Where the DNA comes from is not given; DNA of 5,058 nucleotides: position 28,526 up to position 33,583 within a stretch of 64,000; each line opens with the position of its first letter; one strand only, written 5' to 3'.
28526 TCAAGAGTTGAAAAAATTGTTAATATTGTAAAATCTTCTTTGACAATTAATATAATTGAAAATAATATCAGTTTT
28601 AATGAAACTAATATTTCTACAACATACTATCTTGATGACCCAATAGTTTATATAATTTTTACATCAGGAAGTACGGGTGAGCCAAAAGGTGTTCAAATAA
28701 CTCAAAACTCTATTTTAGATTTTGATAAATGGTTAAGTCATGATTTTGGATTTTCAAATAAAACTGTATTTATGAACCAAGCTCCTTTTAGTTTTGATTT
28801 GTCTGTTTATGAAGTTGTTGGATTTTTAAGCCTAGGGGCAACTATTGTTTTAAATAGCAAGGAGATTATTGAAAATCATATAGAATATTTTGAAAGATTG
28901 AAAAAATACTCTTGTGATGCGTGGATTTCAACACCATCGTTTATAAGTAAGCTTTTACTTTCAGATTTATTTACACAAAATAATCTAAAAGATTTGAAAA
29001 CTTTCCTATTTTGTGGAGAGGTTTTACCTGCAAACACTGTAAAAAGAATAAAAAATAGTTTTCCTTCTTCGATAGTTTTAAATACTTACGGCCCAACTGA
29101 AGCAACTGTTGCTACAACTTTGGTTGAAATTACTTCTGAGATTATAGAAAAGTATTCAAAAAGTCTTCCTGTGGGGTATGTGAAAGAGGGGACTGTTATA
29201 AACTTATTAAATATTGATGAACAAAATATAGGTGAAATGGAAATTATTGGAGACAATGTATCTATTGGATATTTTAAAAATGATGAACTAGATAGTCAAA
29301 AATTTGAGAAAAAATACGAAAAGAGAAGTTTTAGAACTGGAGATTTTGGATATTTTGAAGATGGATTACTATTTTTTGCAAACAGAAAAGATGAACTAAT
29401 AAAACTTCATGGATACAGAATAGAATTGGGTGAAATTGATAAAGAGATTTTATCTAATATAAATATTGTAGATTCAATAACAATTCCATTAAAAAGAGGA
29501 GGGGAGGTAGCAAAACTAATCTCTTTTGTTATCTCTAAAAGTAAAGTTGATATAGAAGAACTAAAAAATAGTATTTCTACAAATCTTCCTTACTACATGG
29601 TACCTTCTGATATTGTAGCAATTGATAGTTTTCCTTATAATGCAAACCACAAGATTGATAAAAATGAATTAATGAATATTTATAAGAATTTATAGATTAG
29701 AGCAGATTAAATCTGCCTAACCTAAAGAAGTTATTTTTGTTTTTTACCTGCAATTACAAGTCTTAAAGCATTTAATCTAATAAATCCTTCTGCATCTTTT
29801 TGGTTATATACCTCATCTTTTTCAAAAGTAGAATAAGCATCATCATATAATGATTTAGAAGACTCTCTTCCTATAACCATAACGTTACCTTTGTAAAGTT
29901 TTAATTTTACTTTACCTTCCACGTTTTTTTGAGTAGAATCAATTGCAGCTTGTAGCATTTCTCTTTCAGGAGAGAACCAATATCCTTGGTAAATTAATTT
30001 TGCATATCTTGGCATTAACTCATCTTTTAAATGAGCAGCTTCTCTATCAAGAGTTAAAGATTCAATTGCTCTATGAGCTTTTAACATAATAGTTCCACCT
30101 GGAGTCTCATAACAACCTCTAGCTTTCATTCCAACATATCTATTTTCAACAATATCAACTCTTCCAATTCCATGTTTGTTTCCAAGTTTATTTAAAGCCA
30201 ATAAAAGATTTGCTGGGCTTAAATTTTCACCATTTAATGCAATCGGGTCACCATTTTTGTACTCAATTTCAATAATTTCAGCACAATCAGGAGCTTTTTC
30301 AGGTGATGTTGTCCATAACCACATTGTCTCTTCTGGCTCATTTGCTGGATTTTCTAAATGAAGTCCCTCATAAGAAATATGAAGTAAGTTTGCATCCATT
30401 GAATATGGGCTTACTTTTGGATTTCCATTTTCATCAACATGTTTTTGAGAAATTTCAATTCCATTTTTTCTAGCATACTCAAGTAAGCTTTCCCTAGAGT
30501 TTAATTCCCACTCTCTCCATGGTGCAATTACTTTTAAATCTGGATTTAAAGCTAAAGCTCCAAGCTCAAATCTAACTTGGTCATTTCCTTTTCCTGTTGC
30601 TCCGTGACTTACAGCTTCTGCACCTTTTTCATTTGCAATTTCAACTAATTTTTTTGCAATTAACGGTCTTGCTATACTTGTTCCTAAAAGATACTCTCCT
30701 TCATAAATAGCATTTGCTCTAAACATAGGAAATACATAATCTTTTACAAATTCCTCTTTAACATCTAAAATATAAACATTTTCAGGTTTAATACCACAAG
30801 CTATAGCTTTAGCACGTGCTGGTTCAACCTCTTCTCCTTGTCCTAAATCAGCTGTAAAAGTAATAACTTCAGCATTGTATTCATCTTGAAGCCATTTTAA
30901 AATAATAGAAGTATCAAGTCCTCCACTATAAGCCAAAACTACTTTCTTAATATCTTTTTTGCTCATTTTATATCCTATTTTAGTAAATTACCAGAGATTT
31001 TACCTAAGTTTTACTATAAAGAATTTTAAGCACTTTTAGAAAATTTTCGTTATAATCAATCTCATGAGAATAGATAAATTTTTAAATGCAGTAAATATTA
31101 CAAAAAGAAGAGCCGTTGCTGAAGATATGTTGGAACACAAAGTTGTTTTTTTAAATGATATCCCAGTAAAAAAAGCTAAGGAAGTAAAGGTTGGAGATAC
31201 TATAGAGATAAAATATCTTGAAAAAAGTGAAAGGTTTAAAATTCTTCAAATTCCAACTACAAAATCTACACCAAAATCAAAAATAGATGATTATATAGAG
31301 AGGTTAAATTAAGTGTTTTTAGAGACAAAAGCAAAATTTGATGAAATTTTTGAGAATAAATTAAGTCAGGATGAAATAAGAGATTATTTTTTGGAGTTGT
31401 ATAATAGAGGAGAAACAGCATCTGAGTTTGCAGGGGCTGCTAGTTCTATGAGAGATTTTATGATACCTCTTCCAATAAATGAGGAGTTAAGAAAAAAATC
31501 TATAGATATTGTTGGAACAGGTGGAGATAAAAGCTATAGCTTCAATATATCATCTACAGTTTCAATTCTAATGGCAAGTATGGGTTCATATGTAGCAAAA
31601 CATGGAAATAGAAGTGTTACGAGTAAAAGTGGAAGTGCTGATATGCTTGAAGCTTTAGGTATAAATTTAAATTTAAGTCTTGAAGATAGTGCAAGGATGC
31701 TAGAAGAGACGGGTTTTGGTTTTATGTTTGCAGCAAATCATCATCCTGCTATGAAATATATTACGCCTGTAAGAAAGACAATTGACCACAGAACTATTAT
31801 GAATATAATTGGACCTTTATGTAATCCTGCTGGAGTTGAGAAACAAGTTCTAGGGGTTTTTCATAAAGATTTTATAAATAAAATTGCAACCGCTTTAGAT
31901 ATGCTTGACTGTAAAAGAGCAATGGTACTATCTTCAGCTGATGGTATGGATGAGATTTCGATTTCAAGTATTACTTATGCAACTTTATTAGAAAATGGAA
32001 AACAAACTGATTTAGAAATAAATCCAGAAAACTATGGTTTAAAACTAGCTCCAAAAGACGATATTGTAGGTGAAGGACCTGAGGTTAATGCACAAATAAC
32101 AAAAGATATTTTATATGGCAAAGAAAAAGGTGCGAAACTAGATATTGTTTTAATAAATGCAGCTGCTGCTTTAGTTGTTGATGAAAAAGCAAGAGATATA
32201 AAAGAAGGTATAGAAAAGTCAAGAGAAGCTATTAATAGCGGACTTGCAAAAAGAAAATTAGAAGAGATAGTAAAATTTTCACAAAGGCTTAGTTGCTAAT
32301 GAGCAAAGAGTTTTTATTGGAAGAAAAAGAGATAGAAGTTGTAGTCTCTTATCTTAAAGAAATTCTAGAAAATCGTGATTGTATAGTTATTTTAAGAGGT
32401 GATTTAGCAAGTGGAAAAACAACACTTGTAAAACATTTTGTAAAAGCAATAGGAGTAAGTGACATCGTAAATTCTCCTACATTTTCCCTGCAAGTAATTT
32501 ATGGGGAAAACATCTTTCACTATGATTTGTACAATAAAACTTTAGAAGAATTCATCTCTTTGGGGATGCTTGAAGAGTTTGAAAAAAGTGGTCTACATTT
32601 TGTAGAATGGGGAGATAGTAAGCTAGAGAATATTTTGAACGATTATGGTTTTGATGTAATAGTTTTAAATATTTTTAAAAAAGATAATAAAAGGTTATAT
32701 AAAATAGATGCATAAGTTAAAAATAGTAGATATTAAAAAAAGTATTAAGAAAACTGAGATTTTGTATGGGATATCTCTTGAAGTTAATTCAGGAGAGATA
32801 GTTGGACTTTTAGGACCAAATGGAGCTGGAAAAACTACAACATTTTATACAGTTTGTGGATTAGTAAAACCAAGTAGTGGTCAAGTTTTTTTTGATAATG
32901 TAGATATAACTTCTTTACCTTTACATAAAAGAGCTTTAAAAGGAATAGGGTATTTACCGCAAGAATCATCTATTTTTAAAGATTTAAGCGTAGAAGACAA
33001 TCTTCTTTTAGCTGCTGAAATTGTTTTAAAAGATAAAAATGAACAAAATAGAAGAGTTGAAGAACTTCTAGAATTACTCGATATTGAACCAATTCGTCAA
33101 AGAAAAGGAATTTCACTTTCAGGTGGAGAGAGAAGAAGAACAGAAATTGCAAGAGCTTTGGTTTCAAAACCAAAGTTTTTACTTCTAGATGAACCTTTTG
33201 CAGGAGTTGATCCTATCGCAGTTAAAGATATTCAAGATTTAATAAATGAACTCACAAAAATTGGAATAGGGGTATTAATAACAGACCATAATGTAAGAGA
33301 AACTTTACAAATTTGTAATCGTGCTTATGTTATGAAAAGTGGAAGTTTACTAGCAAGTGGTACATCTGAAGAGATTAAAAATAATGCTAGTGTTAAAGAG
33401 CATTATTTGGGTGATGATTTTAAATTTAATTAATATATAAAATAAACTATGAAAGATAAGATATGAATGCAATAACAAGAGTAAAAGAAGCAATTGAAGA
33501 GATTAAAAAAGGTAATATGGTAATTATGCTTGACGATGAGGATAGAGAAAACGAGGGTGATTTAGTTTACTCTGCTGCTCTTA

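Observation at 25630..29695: Complete teichoic-acid-type D-alanylation operon (dltC-D-X-B-A) in a Gram-negative Campylobacterota host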

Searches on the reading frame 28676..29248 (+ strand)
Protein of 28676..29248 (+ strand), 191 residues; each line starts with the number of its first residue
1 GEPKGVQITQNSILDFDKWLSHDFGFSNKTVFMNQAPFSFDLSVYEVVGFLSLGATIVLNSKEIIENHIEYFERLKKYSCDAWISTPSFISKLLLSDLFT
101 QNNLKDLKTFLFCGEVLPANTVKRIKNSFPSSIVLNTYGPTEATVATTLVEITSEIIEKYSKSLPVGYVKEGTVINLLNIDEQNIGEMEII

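Call 44: search_solved_structures(query=window:28676-29248:+, max_evalue=1e-15, show_alignments=5)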
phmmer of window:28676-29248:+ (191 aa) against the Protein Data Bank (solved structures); distinct sequences matched with E-value up to 1e-15: 8.
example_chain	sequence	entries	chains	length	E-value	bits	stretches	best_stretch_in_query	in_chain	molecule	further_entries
3fcc_A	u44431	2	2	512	2.8e-46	161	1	1-175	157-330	D-alanine--poly(phosphoribitol) ligase subunit 1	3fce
3dhv_A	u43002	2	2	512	2.8e-46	161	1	1-175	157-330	D-alanine-poly(phosphoribitol) ligase | D-alanine--poly(phosphoribitol) ligase subunit 1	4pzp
3e7w_A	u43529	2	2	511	2.2e-44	154.9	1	1-181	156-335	D-alanine--poly(phosphoribitol) ligase subunit 1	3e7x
7vhv_D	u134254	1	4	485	8.3e-38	133.5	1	1-176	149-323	D-alanine--D-alanyl carrier protein ligase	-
7r27_A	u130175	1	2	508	2.7e-37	131.8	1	1-182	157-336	D-alanine--D-alanyl carrier protein ligase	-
3l8c_A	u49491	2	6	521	4.6e-35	124.5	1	1-183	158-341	D-alanine--poly(phosphoribitol) ligase subunit 1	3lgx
7thn_B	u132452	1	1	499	2.9e-16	63.3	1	1-177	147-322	L-proline--[L-prolyl-carrier protein] ligase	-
6o6e_B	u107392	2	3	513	6.9e-16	62.1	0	1-154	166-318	L-proline--[L-prolyl-carrier protein] ligase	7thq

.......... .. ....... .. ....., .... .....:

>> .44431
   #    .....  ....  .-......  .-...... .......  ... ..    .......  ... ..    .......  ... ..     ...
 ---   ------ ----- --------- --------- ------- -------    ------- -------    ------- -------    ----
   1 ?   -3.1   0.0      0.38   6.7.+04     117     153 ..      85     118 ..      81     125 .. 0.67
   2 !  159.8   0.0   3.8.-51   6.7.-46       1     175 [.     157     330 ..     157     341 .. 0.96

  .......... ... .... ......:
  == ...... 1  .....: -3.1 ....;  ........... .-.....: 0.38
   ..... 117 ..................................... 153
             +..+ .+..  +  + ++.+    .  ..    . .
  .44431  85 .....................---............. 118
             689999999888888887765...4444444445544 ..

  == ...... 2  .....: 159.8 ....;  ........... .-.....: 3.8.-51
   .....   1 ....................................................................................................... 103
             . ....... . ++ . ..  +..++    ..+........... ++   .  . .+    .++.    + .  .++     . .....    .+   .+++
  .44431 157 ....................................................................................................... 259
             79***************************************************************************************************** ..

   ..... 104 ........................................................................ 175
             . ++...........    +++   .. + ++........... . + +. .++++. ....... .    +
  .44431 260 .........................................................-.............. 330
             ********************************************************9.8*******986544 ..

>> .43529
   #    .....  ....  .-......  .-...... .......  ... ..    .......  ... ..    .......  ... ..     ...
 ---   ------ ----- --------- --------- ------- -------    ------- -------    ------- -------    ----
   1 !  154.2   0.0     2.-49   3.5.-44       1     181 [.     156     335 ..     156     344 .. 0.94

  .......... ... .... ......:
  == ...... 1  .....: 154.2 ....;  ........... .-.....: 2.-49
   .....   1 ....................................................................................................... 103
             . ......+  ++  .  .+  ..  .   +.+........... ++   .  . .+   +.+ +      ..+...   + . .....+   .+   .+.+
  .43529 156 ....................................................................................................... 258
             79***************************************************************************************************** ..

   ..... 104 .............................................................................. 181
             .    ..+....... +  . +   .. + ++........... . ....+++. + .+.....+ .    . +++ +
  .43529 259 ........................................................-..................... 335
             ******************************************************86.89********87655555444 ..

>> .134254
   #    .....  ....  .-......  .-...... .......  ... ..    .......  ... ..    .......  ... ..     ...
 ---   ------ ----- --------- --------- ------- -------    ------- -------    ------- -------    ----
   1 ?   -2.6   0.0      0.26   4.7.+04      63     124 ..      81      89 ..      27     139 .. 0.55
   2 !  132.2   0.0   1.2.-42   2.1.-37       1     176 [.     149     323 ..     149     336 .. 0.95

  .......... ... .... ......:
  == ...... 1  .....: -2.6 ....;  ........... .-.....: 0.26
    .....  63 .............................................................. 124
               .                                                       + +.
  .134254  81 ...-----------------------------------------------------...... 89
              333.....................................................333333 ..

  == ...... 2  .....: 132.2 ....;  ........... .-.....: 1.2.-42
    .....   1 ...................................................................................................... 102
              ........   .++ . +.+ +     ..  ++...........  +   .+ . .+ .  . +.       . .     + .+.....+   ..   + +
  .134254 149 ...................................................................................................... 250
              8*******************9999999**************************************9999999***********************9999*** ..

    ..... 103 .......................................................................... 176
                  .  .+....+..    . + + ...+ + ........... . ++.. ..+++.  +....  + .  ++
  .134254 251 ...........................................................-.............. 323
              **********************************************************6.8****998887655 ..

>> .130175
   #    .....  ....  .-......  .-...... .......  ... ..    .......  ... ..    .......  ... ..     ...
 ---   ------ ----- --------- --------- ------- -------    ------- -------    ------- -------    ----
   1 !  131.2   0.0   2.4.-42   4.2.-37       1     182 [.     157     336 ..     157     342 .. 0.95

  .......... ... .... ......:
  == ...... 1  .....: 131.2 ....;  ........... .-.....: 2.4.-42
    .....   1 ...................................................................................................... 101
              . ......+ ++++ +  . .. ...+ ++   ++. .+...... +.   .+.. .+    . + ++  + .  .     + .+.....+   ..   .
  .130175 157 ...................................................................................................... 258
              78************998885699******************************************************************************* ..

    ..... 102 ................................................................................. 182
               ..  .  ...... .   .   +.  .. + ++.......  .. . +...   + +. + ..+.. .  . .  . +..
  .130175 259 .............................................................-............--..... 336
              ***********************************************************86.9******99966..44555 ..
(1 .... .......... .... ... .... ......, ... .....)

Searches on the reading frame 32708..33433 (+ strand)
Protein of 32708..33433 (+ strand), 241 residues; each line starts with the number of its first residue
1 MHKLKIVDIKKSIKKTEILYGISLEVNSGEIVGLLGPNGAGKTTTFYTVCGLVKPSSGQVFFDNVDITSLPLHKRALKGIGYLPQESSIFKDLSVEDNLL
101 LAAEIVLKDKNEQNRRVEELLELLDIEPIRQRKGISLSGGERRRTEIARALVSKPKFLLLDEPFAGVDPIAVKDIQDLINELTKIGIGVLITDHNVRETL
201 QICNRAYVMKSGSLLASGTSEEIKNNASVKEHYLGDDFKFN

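Call 48: search_protein_families(library=ncbifam, proteins=[window:32708-33433:+], max_evalue=1e-10)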
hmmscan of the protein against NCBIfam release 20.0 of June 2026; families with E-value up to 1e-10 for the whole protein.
window:32708-33433:+ (241 aa): 173 families (the best 25 are shown)
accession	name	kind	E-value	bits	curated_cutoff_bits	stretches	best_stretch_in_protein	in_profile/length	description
TIGR04406.1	LPS_export_lptB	equivalog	2.1e-102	341.5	240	1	4-239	2-238/239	LPS export ABC transporter ATP-binding protein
NF008144.0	PRK10895.1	equivalog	2.3e-89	299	381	1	2-239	2-240/241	LPS export ABC transporter ATP-binding protein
TIGR01188.1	drrA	subfamily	3.2e-55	187.6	312.45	1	14-228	4-216/302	daunorubicin resistance ABC transporter, ATP-binding protein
TIGR03410.1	urea_trans_UrtE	equivalog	8.1e-54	182.5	285.8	1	4-226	1-222/230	urea ABC transporter ATP-binding subunit UrtE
NF040840.2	tungstate_WtpC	equivalog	8.1e-48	163.4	440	1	4-226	2-221/347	tungstate ABC transporter ATP-binding protein WtpC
NF008449.1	PRK11300.1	equivalog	3.1e-46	157.7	362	1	21-236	23-254/255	high-affinity branched-chain amino acid ABC transporter ATP-binding protein LivG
NF043075.1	MMSYN1_0197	equivalog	6.3e-46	156.9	550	1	4-227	3-224/341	spermidine/putrescine ABC transporter ATP-binding protein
TIGR03411.1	urea_trans_UrtD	equivalog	6.8e-46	156.9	304.1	1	4-235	3-241/242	urea ABC transporter ATP-binding protein UrtD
TIGR00968.1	3a0106s01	subfamily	5.5e-45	153.7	342.75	1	5-227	2-222/237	sulfate ABC transporter ATP-binding protein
TIGR03864.1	PQQ_ABC_ATP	hypoth_equivalog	2.7e-44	151.4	302.25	1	4-230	2-226/236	ABC transporter, ATP-binding subunit, PQQ-dependent alcohol dehydrogenase system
NF006987.0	PRK09452.1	equivalog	5.4e-44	150.4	482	1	4-225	18-237/378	spermidine/putrescine ABC transporter ATP-binding protein PotA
NF008626.0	PRK11614.1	equivalog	1.1e-43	149.4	441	1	9-235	11-236/237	high-affinity branched-chain amino acid ABC transporter ATP-binding protein LivF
TIGR03265.1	PhnT2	equivalog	1.7e-43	149.2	457.7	1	2-226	3-225/353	putative 2-aminoethylphosphonate ABC transporter ATP-binding protein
TIGR03740.1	galliderm_ABC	subfamily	4.6e-43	147.5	309.75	1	4-220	1-208/223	lantibiotic protection ABC transporter ATP-binding subunit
TIGR03522.1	GldA_ABC_ATP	equivalog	2e-42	145.7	402.6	1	4-228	3-224/301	gliding motility-associated ABC transporter ATP-binding subunit GldA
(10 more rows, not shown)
